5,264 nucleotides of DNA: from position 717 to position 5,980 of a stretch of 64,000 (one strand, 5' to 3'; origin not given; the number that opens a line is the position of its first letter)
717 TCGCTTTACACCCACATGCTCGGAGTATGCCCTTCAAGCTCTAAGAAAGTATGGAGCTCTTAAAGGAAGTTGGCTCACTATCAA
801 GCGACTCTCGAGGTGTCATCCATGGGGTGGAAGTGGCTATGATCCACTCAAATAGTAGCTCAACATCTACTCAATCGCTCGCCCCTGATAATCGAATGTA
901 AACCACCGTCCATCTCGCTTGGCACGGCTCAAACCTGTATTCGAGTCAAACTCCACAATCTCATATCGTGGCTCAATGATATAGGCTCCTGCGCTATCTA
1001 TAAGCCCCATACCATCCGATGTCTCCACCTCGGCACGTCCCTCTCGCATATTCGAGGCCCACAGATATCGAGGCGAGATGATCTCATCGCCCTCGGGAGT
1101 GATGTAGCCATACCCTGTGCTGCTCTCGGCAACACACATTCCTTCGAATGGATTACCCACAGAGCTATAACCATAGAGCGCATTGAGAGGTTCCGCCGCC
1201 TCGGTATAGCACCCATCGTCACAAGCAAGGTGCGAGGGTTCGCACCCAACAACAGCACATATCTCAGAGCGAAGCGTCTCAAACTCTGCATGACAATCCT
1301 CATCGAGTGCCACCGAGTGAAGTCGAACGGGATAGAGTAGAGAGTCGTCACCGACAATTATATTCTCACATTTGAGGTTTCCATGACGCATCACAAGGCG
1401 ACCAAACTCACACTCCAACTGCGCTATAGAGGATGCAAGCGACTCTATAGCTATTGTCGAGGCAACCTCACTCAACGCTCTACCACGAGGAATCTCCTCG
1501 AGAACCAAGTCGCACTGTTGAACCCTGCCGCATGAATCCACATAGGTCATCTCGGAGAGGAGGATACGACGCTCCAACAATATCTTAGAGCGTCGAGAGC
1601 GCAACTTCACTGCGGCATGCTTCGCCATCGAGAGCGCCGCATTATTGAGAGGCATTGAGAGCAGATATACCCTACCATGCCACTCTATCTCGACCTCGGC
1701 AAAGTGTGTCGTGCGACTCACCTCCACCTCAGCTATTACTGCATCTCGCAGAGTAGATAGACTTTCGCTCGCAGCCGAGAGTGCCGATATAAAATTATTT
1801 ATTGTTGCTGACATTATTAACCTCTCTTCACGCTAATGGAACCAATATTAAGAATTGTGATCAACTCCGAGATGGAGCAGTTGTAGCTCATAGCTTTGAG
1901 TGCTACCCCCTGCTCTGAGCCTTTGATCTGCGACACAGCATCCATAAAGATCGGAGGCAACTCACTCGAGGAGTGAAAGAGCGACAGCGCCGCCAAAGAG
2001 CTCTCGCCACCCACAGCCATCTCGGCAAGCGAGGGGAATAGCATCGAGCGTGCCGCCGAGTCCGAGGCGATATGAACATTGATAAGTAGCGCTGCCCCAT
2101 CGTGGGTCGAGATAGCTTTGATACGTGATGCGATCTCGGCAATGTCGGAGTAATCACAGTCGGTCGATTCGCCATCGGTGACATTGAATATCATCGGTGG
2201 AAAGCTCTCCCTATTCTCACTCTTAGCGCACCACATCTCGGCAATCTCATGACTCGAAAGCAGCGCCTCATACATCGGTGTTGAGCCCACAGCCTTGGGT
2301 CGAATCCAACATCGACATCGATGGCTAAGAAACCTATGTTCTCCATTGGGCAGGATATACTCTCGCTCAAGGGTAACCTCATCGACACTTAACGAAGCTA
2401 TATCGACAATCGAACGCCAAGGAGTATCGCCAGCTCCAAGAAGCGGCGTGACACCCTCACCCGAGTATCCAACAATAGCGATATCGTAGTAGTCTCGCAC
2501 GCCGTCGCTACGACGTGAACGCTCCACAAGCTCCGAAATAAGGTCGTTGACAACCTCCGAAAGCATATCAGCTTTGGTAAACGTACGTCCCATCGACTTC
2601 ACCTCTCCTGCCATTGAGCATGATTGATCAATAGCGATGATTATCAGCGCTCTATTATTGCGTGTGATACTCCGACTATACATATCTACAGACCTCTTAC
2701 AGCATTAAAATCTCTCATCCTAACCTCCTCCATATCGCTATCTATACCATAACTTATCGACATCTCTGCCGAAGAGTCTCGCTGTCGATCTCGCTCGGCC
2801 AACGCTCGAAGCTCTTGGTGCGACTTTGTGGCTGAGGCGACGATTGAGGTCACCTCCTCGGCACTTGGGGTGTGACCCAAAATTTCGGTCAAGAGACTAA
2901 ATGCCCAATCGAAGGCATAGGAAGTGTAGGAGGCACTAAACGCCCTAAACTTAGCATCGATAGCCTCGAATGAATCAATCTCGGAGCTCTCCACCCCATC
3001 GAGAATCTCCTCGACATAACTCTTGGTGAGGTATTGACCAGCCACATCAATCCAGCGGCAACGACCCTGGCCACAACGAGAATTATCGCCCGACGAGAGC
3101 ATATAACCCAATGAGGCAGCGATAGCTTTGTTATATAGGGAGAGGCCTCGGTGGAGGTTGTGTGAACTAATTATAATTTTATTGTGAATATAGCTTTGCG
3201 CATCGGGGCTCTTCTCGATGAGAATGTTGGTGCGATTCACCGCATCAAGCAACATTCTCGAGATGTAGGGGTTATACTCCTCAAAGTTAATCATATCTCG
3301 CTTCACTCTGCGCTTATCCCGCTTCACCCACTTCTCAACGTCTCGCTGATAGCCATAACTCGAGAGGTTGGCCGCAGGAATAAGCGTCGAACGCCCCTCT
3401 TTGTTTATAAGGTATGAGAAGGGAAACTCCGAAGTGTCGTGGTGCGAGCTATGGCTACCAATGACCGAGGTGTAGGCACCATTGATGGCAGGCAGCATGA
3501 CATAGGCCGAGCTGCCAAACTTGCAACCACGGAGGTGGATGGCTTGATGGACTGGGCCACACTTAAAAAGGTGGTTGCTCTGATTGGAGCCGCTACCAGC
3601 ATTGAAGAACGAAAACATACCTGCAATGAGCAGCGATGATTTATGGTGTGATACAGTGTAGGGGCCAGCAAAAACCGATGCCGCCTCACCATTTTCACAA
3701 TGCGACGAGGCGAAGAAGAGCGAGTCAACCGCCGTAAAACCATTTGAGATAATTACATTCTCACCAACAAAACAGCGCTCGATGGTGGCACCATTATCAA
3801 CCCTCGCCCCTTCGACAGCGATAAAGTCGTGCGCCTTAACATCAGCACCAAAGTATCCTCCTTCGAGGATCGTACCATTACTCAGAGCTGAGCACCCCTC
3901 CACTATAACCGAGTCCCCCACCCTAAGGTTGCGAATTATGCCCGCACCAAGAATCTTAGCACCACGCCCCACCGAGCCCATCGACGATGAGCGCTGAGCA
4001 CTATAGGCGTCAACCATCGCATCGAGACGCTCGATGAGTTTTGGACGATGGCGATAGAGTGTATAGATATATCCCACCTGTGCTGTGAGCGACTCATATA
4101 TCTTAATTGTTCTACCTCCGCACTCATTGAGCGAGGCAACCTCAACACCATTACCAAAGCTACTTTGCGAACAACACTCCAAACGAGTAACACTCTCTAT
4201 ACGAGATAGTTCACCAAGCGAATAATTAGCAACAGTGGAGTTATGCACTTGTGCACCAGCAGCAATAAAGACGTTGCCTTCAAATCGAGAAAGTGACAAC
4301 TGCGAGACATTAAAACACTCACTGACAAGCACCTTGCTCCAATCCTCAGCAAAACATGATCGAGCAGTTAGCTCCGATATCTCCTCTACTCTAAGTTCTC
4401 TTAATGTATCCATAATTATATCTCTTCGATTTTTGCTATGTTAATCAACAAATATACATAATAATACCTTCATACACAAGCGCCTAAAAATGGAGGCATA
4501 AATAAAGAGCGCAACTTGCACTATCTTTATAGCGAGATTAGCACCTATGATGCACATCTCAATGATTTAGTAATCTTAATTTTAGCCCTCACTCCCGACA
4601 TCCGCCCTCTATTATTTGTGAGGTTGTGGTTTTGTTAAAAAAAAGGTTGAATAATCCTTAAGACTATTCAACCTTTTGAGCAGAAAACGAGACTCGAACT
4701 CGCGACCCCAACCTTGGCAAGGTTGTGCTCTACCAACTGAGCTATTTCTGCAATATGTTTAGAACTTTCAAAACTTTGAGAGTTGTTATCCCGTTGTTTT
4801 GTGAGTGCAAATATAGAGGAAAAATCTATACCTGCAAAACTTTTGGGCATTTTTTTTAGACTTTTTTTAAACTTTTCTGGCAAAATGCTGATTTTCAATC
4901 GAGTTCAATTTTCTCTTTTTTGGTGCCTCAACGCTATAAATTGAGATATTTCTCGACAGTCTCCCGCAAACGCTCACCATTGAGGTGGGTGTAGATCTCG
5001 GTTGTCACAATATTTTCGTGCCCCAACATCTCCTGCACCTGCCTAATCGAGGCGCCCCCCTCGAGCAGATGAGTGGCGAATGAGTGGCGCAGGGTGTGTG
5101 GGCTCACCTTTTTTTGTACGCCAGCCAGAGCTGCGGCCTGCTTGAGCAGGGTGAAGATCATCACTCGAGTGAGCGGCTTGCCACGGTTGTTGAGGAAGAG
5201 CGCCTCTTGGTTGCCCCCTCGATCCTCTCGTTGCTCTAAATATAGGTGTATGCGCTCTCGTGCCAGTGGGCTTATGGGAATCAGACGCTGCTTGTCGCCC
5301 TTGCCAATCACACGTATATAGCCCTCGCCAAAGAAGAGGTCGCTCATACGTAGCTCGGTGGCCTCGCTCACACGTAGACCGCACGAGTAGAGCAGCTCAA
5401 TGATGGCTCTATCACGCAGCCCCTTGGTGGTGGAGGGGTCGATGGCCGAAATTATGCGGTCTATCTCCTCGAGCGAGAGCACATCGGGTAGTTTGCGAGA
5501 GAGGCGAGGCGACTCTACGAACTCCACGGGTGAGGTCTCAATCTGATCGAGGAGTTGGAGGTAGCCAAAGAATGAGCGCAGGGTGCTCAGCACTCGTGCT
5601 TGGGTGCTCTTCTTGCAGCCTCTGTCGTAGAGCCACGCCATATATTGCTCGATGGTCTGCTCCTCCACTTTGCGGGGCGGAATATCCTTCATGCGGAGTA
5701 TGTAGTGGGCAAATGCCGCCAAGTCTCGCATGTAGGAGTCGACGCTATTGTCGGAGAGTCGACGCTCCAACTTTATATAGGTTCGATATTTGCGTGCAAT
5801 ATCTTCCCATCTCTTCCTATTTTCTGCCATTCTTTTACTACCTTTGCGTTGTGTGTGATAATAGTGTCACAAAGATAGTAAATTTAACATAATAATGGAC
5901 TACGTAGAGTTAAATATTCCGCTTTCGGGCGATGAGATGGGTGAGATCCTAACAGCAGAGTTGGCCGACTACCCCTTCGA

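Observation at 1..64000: CCGG appears completely absent from the window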

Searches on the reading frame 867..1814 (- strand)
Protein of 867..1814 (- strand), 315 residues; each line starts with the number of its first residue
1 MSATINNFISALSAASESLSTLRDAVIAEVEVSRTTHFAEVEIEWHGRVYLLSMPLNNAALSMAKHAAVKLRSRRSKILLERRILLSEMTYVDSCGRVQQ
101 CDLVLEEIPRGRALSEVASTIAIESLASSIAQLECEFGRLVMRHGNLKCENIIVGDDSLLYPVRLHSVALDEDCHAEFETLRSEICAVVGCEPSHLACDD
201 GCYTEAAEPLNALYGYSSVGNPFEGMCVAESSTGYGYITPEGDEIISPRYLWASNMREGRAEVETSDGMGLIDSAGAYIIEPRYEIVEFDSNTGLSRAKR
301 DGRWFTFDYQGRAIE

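Call 30: search_protein_families(library=pfam, proteins=[window:867-1814:-], max_evalue=0.00001)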
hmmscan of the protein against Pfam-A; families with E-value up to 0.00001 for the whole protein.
window:867-1814:- (315 aa): 1 family
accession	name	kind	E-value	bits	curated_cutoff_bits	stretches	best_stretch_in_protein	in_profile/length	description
PF14903.11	WG_beta_rep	-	1.3e-11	44.7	25.6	0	235-264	1-30/35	WG containing repeat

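Call 64: find_encoding_contigs(protein=window:867-1814:-, flank=10000, max_places=2)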
Protein window:867-1814:- (315 aa): 15 contigs read that carry it; 2 places shown.
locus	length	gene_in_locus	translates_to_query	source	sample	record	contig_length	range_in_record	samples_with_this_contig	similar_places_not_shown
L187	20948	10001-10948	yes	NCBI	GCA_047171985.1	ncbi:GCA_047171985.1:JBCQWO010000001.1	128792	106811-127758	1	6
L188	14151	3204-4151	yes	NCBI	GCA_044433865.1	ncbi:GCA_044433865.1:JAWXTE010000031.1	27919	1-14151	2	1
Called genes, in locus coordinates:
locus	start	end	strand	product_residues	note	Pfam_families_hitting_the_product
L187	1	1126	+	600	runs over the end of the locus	PF01343:Peptidase_S49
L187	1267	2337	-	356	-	-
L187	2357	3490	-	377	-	PF19577:DcaP, PF02530:Porin_2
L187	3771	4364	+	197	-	PF14512:TM1586_NiRdase (faint), PF00881:Nitroreductase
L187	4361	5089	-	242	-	PF11967:RecO_N, PF02565:RecO_C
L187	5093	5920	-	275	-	PF06325:PrmA, PF13489:Methyltransf_23 (faint), PF05175:MTS, PF02475:TRM5-TYW2_MTfase (weak), PF13649:Methyltransf_25 (faint)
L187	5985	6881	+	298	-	PF13102:Phage_int_SAM_5 (faint), PF02899:Phage_int_SAM_1, PF13495:Phage_int_SAM_4, PF00589:Phage_integrase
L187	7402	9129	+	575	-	PF16314:DUF4954, PF20683:DUF6819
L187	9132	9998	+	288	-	-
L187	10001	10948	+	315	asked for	PF14903:WG_beta_rep (faint)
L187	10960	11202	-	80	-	PF01809:YidD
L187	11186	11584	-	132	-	PF00825:Ribonuclease_P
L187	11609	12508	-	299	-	PF02602:HEM4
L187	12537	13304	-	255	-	PF14093:DUF4271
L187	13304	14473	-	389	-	PF02518:HATPase_c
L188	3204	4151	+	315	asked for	PF14903:WG_beta_rep (faint)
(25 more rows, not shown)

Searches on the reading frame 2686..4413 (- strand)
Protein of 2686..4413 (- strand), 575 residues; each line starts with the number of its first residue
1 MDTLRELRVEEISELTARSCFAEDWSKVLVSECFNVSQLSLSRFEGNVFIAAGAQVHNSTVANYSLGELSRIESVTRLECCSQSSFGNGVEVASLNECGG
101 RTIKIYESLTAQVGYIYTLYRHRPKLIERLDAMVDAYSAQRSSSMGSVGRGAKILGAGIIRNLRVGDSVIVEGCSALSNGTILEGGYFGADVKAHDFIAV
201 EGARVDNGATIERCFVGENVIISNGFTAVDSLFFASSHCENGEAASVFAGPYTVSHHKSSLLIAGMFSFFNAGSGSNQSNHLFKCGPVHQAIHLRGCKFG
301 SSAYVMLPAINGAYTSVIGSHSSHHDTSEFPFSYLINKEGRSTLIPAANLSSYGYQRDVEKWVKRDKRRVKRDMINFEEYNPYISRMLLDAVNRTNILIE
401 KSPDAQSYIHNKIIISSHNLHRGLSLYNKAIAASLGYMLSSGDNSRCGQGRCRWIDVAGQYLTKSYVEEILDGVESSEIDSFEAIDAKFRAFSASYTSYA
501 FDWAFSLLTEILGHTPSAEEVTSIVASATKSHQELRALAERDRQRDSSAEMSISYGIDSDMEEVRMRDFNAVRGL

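Call 6: search_protein_families(library=pfam, proteins=[window:2686-4413:-])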
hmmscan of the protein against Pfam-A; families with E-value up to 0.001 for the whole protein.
window:2686-4413:- (575 aa): 2 families
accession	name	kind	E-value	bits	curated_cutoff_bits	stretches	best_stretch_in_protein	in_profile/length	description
PF16314.11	DUF4954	-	4.7e-137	457.6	26.2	2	58-394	86-428/433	Domain of unknown function (DUF4954)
PF20683.2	DUF6819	-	1.6e-20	73.9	23.5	1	449-574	15-142/171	Domain of unknown function (DUF6819)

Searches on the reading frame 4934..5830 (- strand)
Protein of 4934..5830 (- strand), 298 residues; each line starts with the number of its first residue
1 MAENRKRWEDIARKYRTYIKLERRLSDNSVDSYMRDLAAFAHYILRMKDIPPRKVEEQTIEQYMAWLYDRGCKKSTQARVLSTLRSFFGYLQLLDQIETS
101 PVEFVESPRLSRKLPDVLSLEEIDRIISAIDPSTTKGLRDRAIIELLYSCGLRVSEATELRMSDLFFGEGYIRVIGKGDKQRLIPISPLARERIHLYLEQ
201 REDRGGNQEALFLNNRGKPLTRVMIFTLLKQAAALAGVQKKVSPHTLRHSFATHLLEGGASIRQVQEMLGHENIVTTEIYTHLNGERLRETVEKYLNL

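Call 30: search_protein_families(library=pfam, proteins=[window:4934-5830:-], max_evalue=0.00001)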
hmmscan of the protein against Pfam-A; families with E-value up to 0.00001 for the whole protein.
window:4934-5830:- (298 aa): 4 families
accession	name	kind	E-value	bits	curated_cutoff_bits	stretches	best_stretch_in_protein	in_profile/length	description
PF00589.27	Phage_integrase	-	2.4e-47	161.3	27.1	1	117-285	2-170/172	Phage integrase family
PF02899.23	Phage_int_SAM_1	-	5.4e-14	52.7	22.3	1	14-91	3-79/83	Phage integrase, N-terminal SAM-like domain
PF13495.12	Phage_int_SAM_4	-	3.7e-09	37.3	27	1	16-90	6-77/85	Phage integrase, N-terminal SAM-like domain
PF13102.12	Phage_int_SAM_5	-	8e-07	29.8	22.3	0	40-88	32-79/98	Phage integrase SAM-like domain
